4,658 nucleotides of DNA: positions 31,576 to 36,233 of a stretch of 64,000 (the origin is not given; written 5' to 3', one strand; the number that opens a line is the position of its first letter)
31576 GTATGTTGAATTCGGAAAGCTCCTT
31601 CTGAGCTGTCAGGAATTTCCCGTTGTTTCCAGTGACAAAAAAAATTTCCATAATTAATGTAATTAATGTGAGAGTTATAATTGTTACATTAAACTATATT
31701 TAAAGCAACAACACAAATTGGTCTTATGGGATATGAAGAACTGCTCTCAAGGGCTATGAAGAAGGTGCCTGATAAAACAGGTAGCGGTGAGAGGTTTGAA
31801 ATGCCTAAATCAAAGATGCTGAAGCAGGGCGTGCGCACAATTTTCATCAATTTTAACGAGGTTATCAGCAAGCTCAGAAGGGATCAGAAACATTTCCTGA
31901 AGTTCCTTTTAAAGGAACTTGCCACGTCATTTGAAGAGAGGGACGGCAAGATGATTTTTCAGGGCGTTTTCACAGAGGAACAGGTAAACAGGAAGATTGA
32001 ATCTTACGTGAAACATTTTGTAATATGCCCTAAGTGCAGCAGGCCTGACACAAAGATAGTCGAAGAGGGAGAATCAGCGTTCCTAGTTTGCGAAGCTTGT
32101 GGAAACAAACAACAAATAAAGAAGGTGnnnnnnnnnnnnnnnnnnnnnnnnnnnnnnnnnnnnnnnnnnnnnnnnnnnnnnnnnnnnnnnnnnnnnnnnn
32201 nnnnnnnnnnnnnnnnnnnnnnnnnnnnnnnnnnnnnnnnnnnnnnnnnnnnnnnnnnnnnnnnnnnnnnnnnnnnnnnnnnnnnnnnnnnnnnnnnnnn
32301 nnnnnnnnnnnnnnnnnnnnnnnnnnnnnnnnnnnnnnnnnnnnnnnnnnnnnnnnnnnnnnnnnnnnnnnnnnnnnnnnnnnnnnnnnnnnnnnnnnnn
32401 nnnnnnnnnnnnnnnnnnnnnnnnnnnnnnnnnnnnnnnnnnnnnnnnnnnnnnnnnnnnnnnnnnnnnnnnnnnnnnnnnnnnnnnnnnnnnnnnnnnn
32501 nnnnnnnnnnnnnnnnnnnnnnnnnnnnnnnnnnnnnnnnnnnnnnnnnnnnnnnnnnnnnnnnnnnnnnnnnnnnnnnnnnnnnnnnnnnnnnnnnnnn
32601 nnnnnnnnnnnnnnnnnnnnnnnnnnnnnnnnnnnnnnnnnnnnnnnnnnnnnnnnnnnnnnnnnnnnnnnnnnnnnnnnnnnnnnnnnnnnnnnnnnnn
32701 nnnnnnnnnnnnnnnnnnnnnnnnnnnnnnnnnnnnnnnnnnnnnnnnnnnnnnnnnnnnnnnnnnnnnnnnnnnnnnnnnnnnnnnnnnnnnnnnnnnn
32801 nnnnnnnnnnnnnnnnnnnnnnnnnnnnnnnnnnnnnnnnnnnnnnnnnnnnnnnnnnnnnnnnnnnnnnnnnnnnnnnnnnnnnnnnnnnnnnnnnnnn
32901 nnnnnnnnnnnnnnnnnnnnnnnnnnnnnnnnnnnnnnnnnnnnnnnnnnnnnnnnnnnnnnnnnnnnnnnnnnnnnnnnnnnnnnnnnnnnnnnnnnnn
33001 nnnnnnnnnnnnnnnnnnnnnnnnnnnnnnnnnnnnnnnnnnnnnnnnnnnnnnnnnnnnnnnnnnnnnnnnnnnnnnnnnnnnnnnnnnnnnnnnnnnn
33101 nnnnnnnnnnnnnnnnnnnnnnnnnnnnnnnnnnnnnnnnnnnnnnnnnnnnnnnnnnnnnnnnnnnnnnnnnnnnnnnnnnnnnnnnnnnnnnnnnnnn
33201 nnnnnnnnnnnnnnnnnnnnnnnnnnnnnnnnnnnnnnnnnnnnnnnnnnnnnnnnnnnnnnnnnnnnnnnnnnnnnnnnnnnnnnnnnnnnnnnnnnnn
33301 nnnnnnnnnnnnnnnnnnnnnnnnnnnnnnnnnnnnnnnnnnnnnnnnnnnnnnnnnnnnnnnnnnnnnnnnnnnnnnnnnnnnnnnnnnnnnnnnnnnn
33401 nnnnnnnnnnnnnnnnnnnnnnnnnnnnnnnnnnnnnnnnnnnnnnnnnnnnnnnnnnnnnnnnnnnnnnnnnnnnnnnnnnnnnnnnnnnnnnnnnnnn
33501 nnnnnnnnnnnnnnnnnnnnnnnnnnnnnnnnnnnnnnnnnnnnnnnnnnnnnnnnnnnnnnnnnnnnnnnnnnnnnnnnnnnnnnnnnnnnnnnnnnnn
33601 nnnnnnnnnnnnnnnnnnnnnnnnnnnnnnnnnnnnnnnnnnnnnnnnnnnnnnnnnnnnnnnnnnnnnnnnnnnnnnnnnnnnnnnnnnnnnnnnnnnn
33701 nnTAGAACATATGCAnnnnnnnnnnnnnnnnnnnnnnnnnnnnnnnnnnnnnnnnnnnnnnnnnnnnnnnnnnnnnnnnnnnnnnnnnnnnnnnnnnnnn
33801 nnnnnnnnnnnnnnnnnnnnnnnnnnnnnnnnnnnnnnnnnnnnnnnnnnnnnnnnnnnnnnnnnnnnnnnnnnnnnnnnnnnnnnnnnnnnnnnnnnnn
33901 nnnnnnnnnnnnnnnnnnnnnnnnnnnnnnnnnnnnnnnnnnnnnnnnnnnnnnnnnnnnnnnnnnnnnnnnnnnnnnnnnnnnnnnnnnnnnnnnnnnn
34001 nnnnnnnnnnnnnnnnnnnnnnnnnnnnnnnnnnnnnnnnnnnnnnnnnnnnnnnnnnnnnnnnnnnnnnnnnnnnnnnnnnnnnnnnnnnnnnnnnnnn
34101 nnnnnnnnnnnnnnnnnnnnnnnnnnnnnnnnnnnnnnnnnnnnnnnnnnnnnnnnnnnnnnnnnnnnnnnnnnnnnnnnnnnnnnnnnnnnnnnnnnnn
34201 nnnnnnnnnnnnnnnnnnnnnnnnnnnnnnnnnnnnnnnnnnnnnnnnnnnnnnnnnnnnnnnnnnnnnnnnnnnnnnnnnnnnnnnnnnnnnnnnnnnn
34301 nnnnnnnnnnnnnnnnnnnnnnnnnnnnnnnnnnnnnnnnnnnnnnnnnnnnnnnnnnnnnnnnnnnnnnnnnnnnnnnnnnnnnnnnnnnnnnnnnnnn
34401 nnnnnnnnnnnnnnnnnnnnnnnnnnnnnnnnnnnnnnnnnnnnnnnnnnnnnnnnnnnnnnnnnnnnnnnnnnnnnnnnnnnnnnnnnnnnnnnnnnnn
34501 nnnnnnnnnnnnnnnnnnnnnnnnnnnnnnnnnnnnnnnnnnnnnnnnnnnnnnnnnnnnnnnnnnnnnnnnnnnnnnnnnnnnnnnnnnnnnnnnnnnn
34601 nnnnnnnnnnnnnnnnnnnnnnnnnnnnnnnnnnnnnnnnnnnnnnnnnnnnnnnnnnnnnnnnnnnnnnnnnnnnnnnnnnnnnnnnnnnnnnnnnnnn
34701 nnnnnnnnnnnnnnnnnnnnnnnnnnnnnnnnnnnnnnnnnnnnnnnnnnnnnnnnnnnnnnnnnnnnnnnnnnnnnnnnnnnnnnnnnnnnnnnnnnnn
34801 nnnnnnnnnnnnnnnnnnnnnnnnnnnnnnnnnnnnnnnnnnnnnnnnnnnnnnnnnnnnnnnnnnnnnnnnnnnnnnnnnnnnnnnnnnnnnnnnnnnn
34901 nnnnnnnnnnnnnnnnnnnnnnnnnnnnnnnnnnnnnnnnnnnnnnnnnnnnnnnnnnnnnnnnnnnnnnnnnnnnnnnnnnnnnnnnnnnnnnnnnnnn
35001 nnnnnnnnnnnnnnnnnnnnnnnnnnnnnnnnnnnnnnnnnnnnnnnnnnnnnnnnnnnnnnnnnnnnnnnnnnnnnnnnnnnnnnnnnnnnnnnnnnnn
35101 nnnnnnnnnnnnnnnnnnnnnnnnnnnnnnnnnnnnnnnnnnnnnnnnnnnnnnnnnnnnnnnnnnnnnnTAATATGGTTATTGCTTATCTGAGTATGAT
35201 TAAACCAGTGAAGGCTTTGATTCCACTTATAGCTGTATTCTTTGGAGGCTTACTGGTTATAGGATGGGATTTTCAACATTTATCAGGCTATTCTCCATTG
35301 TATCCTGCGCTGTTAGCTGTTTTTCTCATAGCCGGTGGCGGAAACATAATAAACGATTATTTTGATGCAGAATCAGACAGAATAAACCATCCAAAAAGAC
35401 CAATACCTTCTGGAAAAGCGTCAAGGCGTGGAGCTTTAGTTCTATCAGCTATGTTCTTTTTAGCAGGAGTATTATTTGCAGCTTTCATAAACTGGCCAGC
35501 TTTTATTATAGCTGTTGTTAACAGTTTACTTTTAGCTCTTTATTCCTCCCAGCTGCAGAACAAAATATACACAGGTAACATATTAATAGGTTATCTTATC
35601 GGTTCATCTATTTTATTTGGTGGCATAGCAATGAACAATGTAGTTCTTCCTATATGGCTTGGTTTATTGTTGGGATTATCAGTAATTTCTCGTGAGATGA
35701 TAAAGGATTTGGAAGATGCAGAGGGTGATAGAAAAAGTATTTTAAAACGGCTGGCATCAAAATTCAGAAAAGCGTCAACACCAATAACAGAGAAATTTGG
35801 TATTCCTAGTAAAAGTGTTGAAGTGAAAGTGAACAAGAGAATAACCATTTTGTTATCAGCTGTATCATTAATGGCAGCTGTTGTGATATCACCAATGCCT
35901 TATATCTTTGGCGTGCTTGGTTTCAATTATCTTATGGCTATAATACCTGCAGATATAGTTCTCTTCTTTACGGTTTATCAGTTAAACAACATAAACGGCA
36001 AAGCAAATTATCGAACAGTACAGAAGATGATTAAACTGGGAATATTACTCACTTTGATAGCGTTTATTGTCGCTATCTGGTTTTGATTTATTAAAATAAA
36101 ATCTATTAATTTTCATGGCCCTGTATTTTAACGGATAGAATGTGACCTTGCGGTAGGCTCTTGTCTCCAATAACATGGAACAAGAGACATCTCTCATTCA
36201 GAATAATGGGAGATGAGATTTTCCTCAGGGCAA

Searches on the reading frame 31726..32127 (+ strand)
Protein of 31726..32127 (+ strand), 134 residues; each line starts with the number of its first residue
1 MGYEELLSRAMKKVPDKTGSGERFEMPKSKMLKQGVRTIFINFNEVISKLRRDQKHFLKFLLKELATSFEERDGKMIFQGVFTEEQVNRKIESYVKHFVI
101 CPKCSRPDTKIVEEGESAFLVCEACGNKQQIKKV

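Call 44: search_protein_families(library=pfam, proteins=[window:31726-32127:+], max_evalue=0.001)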
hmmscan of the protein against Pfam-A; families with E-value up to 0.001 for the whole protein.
window:31726-32127:+ (134 aa): 3 families
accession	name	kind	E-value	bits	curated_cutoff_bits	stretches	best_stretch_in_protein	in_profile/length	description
PF01873.23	eIF-5_eIF-2B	-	2.8e-33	114.8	27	1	17-128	4-117/117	Domain found in IF2B/IF5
PF01921.24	tRNA-synt_1f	-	5.4e-05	22.7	27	1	3-132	86-212/360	tRNA synthetases class I (K)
PF08271.17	Zn_Ribbon_TF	-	8.2e-05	22.5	29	1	100-127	2-27/43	TFIIB zinc-binding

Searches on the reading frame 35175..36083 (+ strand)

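Call 44: search_protein_families(library=pfam, proteins=[window:35175-36083:+], max_evalue=0.001)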
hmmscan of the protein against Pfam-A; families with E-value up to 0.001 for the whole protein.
window:35175-36083:+ (303 aa): 1 family
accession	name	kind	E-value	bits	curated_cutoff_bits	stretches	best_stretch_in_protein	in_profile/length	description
PF01040.23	UbiA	-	1.1e-35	123.5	34.2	1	40-282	20-244/250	UbiA prenyltransferase family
